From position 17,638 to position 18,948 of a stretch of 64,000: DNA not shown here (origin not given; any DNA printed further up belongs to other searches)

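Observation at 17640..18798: FMN riboswitch driving an in-frame RibU-TsaE fusion at the head of the tsaE-tsaB-rimI operon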

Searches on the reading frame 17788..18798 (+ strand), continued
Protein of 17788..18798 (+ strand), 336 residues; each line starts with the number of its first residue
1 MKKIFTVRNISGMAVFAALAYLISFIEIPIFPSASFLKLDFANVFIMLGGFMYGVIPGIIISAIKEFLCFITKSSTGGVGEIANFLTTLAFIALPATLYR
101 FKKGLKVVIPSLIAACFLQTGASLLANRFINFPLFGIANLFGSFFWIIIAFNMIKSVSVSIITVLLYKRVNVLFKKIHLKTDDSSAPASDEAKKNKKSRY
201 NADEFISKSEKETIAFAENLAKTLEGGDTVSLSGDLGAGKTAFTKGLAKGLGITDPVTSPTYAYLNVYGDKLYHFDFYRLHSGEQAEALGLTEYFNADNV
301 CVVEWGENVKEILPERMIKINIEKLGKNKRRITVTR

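Call 16: find_encoding_contigs(protein=P0081, flank=5000, max_places=2)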
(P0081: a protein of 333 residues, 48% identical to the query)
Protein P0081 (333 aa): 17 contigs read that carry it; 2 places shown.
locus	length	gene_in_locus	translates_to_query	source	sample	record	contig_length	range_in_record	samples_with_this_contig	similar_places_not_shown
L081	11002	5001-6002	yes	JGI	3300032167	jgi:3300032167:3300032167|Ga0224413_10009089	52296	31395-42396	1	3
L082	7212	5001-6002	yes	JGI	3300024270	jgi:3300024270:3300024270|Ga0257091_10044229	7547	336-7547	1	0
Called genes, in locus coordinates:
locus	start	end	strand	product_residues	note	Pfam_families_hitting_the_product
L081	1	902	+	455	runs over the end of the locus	PF14691:Fer4_20, PF13738:Pyr_redox_3 (faint), PF02826:2-Hacid_dh_C (faint), PF03807:F420_oxidored (faint), PF07992:Pyr_redox_2, PF12831:FAD_oxidored (faint), PF13450:NAD_binding_8 (weak), PF00070:Pyr_redox (weak), +2 more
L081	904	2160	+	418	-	PF01018:GTP1_OBG, PF01926:MMR_HSR1, PF02421:FeoB_N, PF09269:DUF1967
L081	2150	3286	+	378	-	PF01467:CTP_transf_like, PF01966:HD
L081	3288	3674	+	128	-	PF02410:RsfS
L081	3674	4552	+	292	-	PF01569:PAP2, PF14378:PAP2_3 (weak)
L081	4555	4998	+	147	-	PF13328:HD_4 (weak)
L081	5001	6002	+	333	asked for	PF12822:ECF_trnsprt, PF02367:TsaE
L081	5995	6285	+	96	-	PF01985:CRS1_YhbY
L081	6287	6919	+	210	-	PF00814:TsaD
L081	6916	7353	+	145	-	PF00583:Acetyltransf_1, PF13673:Acetyltransf_10, PF13508:Acetyltransf_7, PF08445:FR47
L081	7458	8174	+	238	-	PF00561:Abhydrolase_1, PF12146:Hydrolase_4, PF12697:Abhydrolase_6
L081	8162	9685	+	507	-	PF08245:Mur_ligase_M, PF02875:Mur_ligase_C (weak)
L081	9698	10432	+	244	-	PF00106:adh_short, PF01370:Epimerase (weak), PF08659:KR, PF13561:adh_short_C2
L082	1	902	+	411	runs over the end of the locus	?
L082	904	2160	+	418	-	PF01018:GTP1_OBG, PF01926:MMR_HSR1, PF02421:FeoB_N, PF09269:DUF1967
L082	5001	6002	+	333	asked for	PF12822:ECF_trnsprt, PF02367:TsaE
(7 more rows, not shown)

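Call 17: find_encoding_contigs(protein=P0078, flank=5000, max_places=2)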
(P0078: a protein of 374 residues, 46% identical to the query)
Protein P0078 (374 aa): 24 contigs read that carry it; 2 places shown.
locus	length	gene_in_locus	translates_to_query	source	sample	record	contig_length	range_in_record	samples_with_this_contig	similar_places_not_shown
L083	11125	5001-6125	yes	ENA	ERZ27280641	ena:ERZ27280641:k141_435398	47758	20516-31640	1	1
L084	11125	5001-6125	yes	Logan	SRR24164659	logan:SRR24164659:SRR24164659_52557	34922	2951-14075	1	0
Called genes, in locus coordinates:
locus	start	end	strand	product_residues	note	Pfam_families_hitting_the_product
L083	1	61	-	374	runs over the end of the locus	PF00266:Aminotran_5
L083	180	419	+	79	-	-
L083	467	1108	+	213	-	PF00730:HhH-GPD, PF00633:HHH (weak)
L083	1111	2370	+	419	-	PF01018:GTP1_OBG, PF01926:MMR_HSR1, PF02421:FeoB_N, PF09269:DUF1967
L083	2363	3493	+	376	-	PF01467:CTP_transf_like, PF01966:HD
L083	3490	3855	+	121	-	PF02410:RsfS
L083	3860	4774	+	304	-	PF14378:PAP2_3 (weak), PF01569:PAP2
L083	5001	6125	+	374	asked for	PF12822:ECF_trnsprt, PF02367:TsaE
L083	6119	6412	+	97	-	PF01985:CRS1_YhbY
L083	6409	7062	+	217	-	PF00814:TsaD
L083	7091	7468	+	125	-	PF00583:Acetyltransf_1, PF13673:Acetyltransf_10 (weak), PF13508:Acetyltransf_7, PF08445:FR47 (weak)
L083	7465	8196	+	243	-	PF00561:Abhydrolase_1, PF12146:Hydrolase_4 (faint), PF12697:Abhydrolase_6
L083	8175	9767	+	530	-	PF08245:Mur_ligase_M, PF02875:Mur_ligase_C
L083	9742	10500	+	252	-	PF00106:adh_short, PF08659:KR, PF13561:adh_short_C2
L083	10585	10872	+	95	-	PF02583:Trns_repr_metal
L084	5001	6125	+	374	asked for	PF12822:ECF_trnsprt, PF02367:TsaE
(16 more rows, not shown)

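Call 18: find_encoding_contigs(protein=P0046, flank=5000, max_places=2)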
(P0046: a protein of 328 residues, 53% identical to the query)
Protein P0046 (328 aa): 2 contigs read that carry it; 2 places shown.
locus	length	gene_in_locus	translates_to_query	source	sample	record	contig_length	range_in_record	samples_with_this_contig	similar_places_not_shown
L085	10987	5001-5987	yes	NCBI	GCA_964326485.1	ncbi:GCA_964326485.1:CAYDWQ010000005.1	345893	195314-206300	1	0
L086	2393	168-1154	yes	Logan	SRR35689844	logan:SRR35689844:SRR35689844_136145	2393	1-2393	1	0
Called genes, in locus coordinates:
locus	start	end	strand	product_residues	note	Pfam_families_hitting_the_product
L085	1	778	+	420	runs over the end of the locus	PF01018:GTP1_OBG, PF01926:MMR_HSR1, PF02421:FeoB_N, PF09269:DUF1967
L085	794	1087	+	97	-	PF01985:CRS1_YhbY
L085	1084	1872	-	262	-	-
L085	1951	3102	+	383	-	PF01467:CTP_transf_like, PF01966:HD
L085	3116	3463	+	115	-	PF02410:RsfS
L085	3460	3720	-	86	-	-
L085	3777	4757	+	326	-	-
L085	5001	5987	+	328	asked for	PF12822:ECF_trnsprt, PF02367:TsaE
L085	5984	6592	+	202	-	PF00814:TsaD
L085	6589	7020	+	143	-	PF13302:Acetyltransf_3 (weak), PF00583:Acetyltransf_1, PF13673:Acetyltransf_10, PF13420:Acetyltransf_4 (weak), PF08445:FR47, PF13508:Acetyltransf_7, PF14542:Acetyltransf_CG (weak)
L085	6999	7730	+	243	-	PF03959:FSH1 (faint), PF12146:Hydrolase_4, PF00561:Abhydrolase_1, PF12697:Abhydrolase_6, PF00561:Abhydrolase_1 (weak)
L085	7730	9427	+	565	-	PF08245:Mur_ligase_M, PF02875:Mur_ligase_C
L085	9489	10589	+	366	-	PF01820:Dala_Dala_lig_N, PF02222:ATP-grasp, PF07478:Dala_Dala_lig_C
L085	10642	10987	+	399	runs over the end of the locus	PF00180:Iso_dh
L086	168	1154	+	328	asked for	PF12822:ECF_trnsprt, PF02367:TsaE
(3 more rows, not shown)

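Call 19: find_encoding_contigs(protein=P0118, flank=5000, max_places=2)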
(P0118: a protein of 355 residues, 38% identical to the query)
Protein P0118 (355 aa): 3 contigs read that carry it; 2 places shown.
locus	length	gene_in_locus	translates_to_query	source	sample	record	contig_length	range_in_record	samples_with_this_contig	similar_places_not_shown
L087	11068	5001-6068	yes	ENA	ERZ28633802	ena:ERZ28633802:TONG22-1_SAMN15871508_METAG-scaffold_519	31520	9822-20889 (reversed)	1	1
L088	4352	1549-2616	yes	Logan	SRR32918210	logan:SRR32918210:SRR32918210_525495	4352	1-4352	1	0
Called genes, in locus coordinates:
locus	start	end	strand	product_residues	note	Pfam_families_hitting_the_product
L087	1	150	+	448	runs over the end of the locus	PF02812:ELFV_dehydrog_N, PF00208:ELFV_dehydrog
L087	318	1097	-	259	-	-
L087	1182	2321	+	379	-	PF01467:CTP_transf_like, PF01966:HD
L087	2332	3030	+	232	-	PF00657:Lipase_GDSL (weak), PF13472:Lipase_GDSL_2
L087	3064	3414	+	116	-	PF02410:RsfS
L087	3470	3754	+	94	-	-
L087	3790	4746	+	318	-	-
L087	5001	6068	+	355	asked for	PF12822:ECF_trnsprt, PF02367:TsaE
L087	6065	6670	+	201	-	PF00814:TsaD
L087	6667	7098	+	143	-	PF00583:Acetyltransf_1, PF13673:Acetyltransf_10, PF13508:Acetyltransf_7, PF08445:FR47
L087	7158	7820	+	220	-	PF00561:Abhydrolase_1, PF12146:Hydrolase_4, PF12697:Abhydrolase_6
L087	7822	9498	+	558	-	PF08245:Mur_ligase_M, PF02875:Mur_ligase_C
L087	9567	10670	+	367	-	PF01820:Dala_Dala_lig_N, PF01071:GARS_A, PF02786:CPSase_L_D2, PF02222:ATP-grasp, PF07478:Dala_Dala_lig_C, PF13535:ATP-grasp_4 (faint)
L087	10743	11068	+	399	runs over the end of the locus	PF00180:Iso_dh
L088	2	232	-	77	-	?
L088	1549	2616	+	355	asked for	PF12822:ECF_trnsprt, PF02367:TsaE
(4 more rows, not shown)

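Call 21: find_encoding_contigs(protein=P0086, flank=5000, max_places=1)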
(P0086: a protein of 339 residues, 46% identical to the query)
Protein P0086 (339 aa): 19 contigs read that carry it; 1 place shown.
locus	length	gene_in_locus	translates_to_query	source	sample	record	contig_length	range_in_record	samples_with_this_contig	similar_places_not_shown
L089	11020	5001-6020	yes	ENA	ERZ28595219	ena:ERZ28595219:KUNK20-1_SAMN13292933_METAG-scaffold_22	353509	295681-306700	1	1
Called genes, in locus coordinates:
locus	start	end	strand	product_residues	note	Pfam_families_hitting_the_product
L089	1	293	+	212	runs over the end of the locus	PF00730:HhH-GPD, PF00633:HHH (weak)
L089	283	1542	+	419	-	PF01018:GTP1_OBG, PF01926:MMR_HSR1, PF02421:FeoB_N, PF09269:DUF1967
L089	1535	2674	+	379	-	PF01467:CTP_transf_like, PF01966:HD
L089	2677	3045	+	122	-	PF02410:RsfS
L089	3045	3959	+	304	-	PF14378:PAP2_3 (weak), PF01569:PAP2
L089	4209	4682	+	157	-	-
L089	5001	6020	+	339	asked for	PF12822:ECF_trnsprt, PF02367:TsaE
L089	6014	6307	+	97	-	PF01985:CRS1_YhbY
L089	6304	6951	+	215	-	PF00814:TsaD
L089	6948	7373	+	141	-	PF00583:Acetyltransf_1, PF13673:Acetyltransf_10, PF13508:Acetyltransf_7, PF08445:FR47 (weak)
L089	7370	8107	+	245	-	PF00561:Abhydrolase_1, PF12146:Hydrolase_4 (weak), PF12697:Abhydrolase_6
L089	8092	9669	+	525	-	PF08245:Mur_ligase_M, PF02875:Mur_ligase_C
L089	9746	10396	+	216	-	PF00106:adh_short, PF08659:KR, PF13561:adh_short_C2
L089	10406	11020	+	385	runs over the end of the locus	PF01266:DAO (weak), PF03486:HI0933_like, PF07992:Pyr_redox_2 (faint), PF13450:NAD_binding_8 (weak), PF22780:HI0933_like_1st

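Call 22: find_encoding_contigs(protein=P0015, flank=5000, max_places=1)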
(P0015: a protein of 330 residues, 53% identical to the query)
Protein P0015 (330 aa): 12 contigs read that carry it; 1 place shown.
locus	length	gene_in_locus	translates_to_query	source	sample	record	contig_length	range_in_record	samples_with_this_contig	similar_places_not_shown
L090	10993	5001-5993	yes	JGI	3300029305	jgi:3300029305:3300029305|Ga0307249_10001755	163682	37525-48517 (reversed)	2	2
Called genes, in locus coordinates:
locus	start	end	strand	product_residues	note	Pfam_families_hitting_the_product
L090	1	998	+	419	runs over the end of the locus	PF01018:GTP1_OBG, PF01926:MMR_HSR1, PF02421:FeoB_N, PF09269:DUF1967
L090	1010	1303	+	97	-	PF01985:CRS1_YhbY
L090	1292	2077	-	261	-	-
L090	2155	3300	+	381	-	PF01467:CTP_transf_like, PF01966:HD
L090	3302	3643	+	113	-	PF02410:RsfS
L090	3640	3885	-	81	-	-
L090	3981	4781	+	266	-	-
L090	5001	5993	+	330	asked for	PF07155:ECF-ribofla_trS (weak), PF12822:ECF_trnsprt, PF02367:TsaE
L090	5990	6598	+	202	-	PF00814:TsaD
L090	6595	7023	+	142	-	PF13302:Acetyltransf_3, PF00583:Acetyltransf_1, PF13523:Acetyltransf_8 (weak), PF13673:Acetyltransf_10, PF13508:Acetyltransf_7, PF14542:Acetyltransf_CG (weak), PF08445:FR47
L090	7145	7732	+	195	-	PF00561:Abhydrolase_1, PF03959:FSH1 (faint), PF12146:Hydrolase_4, PF12697:Abhydrolase_6, PF00561:Abhydrolase_1, PF08386:Abhydrolase_4 (weak)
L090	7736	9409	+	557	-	PF08245:Mur_ligase_M, PF02875:Mur_ligase_C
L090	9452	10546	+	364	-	PF01820:Dala_Dala_lig_N, PF02655:ATP-grasp_3 (weak), PF02786:CPSase_L_D2 (weak), PF02222:ATP-grasp, PF07478:Dala_Dala_lig_C, PF13535:ATP-grasp_4 (weak)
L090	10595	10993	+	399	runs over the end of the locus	PF00180:Iso_dh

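Call 23: find_encoding_contigs(protein=P0017, flank=5000, max_places=1)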
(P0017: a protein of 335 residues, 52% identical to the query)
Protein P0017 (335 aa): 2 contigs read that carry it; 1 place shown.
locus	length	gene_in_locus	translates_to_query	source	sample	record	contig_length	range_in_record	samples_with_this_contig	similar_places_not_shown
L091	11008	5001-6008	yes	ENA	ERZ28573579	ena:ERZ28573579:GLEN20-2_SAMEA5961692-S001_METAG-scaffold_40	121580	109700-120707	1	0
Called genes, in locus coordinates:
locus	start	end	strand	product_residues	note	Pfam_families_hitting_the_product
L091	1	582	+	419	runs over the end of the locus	PF01018:GTP1_OBG, PF01926:MMR_HSR1, PF02421:FeoB_N, PF09269:DUF1967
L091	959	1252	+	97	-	PF01985:CRS1_YhbY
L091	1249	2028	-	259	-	-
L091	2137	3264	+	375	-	PF01467:CTP_transf_like, PF01966:HD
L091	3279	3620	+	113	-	PF02410:RsfS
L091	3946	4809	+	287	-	-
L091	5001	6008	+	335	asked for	PF07155:ECF-ribofla_trS, PF12822:ECF_trnsprt, PF02367:TsaE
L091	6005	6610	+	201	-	PF00814:TsaD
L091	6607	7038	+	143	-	PF00583:Acetyltransf_1, PF13673:Acetyltransf_10, PF13508:Acetyltransf_7, PF08445:FR47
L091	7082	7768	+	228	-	PF00561:Abhydrolase_1, PF12146:Hydrolase_4, PF12697:Abhydrolase_6, PF00561:Abhydrolase_1 (weak), PF08386:Abhydrolase_4 (weak)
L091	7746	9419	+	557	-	PF08245:Mur_ligase_M, PF02875:Mur_ligase_C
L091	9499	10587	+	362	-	PF01820:Dala_Dala_lig_N, PF02655:ATP-grasp_3 (faint), PF02222:ATP-grasp, PF07478:Dala_Dala_lig_C, PF13535:ATP-grasp_4 (faint)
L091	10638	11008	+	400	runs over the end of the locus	PF00180:Iso_dh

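Call 41: predict_structure(alignment_id=A1)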
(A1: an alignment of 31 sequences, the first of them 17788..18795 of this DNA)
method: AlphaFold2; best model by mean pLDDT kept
length: 336 residues; sequences in the alignment: 31
mean_pLDDT: 89.5   pTM: 0.56
mean pLDDT of the five models: 89.5, 88.9, 88.8, 87.1, 85.9
residues with pLDDT >= 90: 252; 70-90: 58; 50-70: 8; < 50: 18
segments of 3 or more residues with pLDDT < 50: 184-201
pLDDT, mean of each block of 10 residues (from residue 1): 80 96 94 88 96 95 97 90 96 95 91 98 96 91 95 97 92 73 44 38 84 97 96 92 97 92 91 94 91 94 93 94 93 94
secondary structure, 60 per line:
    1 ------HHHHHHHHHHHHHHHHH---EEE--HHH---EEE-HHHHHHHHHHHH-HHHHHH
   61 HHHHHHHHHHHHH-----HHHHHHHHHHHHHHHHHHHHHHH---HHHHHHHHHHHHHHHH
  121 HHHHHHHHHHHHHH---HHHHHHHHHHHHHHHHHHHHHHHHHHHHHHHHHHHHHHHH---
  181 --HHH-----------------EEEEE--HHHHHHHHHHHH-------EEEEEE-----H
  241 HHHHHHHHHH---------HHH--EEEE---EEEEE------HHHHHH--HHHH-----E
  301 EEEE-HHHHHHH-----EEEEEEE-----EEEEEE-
elements in order: H7-23 E27-29 E38-40 H42-53 H55-73 H79-101 H105-134 H138-177 E203-207 H210-221 E229-234 H240-250 E265-268 E272-276 H283-288 H291-294 E300-304 H306-312 E318-324 E330-335

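Call 45: fold_search(model_id=the predicted structure, library=pdb)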
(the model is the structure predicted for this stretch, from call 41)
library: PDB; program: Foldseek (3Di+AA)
matches with E <= 10: 456; with E <= 0.001: 15
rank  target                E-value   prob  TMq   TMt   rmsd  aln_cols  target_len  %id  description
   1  5np9                  7.5e-11  1.00  0.36  0.78   2.1       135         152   44  Crystal structure of Bacillus subtilis YdiB in complex with ADP (released 2018-05-30)
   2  1htw_A                4.7e-10  1.00  0.37  0.76   1.9       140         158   37  COMPLEX OF HI0065 WITH ADP AND MAGNESIUM (released 2002-08-07)
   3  5mvr                  1.3e-09  1.00  0.34  0.75   1.8       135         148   41  Crystal structure of Bacillus subtilus YdiB (released 2017-09-20)
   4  6n9a_E                1.6e-09  1.00  0.36  0.72   2.2       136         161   36  Crystal Structure of Thermotoga maritima threonylcarbamoyladenosine biosynthesis complex TsaB2D2E2 bound to ATP and ca (released 2019-05-22)
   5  5kbw_B                1.7e-09  1.00  0.48  0.92   1.5       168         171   32  Crystal structure of TmRibU, the riboflavin-binding S subunit from the Thermotoga maritima ECF transporter (released 2016-06-29)
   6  1fl9_A                2.2e-09  1.00  0.35  0.72   2.8       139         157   37  THE YJEE PROTEIN (released 2002-08-07)
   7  6nak_E                2.7e-09  1.00  0.35  0.71   2.5       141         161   35  BACTERIAL PROTEIN COMPLEX TM BDE complex (released 2023-04-26)
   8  6s84_E                2.8e-09  1.00  0.38  0.75   2.5       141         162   35  TsaBDE complex from Thermotoga maritima (released 2019-07-17)
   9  6s84_B                3.3e-09  1.00  0.37  0.74   2.2       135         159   36  TsaBDE complex from Thermotoga maritima (released 2019-07-17)
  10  6nak_D                5.1e-09  1.00  0.38  0.73   2.5       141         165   35  BACTERIAL PROTEIN COMPLEX TM BDE complex (released 2023-04-26)
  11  5kc4_E                9.3e-09  1.00  0.46  0.91   1.6       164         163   31  Structure of TmRibU, orthorhombic crystal form (released 2016-06-29)
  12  5kbw_A                1.4e-08  1.00  0.48  0.92   1.6       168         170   32  Crystal structure of TmRibU, the riboflavin-binding S subunit from the Thermotoga maritima ECF transporter (released 2016-06-29)
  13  5kc0                  1.5e-08  1.00  0.46  0.92   1.5       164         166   32  Crystal structure of TmRibU, hexagonal crystal form (released 2016-06-29)
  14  3p5n_A                2.5e-08  1.00  0.45  0.86   2.4       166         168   32  Structure and mechanism of the S component of a bacterial ECF transporter (released 2010-11-03)
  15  4muu_A                5.6e-04  1.00  0.39  0.67   4.3       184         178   17  Structure of ThiT with pyrithiamine bound (released 2014-09-17)
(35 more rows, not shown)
